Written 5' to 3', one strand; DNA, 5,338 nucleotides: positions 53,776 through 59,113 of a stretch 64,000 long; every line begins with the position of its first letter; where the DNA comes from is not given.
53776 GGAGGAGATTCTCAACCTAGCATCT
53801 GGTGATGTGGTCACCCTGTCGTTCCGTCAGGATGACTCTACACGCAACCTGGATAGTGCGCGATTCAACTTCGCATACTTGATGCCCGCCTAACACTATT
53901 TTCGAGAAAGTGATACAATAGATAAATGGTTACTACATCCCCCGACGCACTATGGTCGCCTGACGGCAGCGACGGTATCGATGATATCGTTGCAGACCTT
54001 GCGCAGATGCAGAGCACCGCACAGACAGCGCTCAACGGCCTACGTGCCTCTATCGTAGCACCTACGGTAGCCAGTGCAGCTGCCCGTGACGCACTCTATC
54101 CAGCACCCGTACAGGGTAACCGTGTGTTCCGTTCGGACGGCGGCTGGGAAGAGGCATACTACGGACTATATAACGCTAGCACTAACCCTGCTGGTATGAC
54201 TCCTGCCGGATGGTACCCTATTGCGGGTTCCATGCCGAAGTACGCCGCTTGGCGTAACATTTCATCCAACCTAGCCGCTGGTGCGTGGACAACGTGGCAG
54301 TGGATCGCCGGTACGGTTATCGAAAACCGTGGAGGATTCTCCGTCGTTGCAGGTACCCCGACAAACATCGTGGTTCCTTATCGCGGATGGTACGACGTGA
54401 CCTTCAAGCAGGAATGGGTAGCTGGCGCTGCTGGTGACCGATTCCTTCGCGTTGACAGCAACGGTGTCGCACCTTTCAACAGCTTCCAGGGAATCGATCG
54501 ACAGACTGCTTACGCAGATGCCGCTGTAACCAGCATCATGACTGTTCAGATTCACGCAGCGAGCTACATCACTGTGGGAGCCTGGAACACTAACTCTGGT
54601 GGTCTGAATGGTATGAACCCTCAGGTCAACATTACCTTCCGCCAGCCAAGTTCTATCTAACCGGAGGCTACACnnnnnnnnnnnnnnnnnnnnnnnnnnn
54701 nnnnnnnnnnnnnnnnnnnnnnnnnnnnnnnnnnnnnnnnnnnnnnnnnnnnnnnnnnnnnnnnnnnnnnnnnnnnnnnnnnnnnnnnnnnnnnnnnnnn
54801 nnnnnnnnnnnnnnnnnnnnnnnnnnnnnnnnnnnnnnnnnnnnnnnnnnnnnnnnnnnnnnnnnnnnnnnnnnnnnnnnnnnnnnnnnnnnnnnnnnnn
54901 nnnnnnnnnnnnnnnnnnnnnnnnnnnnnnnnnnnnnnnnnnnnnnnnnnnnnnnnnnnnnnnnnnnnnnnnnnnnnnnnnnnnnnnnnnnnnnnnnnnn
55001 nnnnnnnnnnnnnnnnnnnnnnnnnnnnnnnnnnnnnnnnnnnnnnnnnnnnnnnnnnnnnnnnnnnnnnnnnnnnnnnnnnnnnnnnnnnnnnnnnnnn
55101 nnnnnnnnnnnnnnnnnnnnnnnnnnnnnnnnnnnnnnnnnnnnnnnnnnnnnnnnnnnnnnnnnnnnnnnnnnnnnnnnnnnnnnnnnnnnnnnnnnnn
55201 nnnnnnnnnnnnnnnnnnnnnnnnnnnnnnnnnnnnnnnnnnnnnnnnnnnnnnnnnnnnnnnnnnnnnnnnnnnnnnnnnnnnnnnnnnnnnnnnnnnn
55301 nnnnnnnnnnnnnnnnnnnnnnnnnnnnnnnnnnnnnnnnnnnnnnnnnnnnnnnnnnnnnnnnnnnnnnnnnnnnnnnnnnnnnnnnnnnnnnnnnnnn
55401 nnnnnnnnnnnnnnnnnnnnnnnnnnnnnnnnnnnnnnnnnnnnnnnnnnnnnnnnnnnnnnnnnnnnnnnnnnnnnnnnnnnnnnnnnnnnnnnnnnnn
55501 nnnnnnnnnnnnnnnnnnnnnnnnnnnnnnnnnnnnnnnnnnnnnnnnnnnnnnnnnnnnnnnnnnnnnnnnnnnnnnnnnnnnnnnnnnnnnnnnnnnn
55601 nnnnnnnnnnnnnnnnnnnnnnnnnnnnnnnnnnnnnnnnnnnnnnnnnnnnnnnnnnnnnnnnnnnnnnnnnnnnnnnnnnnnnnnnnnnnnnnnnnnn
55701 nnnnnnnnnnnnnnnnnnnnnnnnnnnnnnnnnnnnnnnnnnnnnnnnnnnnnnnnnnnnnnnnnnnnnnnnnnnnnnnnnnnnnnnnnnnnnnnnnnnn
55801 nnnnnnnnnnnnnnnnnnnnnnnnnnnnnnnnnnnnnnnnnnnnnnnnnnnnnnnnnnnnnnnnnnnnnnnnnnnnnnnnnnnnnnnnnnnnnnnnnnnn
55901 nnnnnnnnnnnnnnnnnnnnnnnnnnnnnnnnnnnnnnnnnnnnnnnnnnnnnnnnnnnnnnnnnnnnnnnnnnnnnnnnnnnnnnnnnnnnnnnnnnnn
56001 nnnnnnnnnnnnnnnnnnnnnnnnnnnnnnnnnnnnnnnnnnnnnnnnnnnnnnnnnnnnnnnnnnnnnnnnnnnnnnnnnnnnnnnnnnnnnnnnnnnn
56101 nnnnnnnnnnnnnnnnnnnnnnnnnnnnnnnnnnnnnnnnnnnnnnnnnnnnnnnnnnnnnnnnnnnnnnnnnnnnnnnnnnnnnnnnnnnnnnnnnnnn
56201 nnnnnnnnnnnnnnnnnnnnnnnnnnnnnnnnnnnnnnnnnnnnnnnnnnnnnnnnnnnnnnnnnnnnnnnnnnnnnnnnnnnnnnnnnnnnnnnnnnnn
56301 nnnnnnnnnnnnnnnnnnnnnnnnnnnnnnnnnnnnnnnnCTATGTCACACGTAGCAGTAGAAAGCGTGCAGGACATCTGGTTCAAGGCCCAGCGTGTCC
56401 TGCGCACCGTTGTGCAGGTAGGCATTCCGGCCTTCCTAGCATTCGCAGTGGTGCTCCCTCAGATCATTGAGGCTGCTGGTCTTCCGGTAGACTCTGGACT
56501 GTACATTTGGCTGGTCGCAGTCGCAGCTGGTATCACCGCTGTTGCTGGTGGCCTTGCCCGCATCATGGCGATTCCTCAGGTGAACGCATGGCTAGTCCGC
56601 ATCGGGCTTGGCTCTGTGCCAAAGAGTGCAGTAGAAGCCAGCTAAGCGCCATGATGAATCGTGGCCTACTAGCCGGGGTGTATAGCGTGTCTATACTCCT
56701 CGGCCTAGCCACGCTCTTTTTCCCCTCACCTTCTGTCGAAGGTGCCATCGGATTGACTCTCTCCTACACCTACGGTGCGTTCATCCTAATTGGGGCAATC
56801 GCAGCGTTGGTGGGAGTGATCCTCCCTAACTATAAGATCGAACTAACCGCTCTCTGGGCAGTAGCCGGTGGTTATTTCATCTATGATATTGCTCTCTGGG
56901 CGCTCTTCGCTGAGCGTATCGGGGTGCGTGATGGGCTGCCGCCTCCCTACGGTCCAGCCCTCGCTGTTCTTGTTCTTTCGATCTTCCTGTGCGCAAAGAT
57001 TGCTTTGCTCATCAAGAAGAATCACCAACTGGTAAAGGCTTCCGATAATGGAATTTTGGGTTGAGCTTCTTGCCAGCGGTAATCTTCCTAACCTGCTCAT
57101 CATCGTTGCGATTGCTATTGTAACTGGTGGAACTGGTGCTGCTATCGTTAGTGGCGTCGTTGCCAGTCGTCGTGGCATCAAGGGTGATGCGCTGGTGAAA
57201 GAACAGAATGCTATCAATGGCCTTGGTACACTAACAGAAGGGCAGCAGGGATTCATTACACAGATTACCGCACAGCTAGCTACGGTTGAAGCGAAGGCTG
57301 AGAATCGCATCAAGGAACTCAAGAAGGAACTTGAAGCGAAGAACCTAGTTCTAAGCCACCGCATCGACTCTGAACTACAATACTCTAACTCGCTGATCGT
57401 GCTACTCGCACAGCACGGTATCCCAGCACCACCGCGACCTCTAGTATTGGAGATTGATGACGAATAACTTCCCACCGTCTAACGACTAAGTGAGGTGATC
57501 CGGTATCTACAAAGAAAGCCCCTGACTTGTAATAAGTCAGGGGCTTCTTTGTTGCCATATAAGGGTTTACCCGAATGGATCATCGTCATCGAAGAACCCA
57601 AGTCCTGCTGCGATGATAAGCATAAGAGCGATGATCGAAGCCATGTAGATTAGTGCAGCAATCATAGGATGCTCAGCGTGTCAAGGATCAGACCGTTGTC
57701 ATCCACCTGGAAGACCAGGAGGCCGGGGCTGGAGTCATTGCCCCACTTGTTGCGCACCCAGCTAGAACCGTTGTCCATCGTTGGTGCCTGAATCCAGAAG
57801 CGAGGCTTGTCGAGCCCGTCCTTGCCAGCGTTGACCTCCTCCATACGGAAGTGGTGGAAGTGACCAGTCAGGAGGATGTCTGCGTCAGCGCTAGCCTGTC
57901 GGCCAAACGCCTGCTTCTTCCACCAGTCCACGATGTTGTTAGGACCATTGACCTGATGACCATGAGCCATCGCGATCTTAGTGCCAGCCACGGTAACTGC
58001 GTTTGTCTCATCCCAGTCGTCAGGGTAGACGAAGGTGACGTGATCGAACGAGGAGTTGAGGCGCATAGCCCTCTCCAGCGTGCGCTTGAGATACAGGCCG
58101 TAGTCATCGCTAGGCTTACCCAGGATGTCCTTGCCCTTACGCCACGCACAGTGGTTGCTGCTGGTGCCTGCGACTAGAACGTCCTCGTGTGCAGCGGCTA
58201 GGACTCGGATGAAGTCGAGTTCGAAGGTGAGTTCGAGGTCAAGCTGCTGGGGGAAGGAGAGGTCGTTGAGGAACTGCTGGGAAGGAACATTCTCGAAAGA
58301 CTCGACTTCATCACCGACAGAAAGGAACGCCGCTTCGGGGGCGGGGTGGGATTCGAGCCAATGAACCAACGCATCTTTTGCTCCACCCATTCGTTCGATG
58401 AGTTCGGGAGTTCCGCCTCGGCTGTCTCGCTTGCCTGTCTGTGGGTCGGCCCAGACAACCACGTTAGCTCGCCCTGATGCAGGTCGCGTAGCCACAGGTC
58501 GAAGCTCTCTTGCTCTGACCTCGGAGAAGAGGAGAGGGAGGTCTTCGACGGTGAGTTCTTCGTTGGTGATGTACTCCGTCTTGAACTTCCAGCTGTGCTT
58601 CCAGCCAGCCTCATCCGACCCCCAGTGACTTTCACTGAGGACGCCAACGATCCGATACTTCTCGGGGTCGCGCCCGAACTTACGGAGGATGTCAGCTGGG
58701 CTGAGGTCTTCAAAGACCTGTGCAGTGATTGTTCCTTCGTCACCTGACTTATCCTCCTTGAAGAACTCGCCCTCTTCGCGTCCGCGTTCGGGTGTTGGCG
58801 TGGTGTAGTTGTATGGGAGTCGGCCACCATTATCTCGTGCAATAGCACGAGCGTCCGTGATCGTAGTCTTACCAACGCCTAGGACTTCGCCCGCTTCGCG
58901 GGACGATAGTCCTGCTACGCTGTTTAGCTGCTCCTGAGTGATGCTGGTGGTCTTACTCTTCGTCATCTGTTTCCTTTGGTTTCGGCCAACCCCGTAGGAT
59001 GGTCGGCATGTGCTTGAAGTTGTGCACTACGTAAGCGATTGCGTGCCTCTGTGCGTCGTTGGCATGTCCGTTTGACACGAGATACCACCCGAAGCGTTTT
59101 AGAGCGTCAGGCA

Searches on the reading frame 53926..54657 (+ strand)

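Call 12: search_protein_families(library=phrogs, proteins=[window:53926-54657:+], max_evalue=0.001)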
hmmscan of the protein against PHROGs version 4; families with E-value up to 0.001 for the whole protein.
window:53926-54657:+ (244 aa): 1 family
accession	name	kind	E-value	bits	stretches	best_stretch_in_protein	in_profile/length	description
phrog_30445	-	unknown function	7.4e-15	56.3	1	1-102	1-101/236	-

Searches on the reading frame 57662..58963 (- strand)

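Call 11: search_protein_families(library=pfam, proteins=[window:57662-58963:-], max_evalue=0.01)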
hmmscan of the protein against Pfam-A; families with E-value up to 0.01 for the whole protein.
window:57662-58963:- (433 aa): 1 family
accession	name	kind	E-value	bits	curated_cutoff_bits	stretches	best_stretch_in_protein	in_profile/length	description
PF12850.12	Metallophos_2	-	0.0005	20.5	27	1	317-377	71-124/154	Calcineurin-like phosphoesterase superfamily domain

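Call 78: search_protein_families(library=ncbifam, proteins=[window:57662-58963:-], max_evalue=0.01)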
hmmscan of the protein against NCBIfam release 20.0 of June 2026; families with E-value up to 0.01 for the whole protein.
window:57662-58963:- (433 aa): 1 family
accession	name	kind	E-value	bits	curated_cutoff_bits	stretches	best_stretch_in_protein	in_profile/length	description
TIGR00040.1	yfcE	subfamily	0.0041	17.2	56.25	1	315-378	66-124/158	YfcE family phosphodiesterase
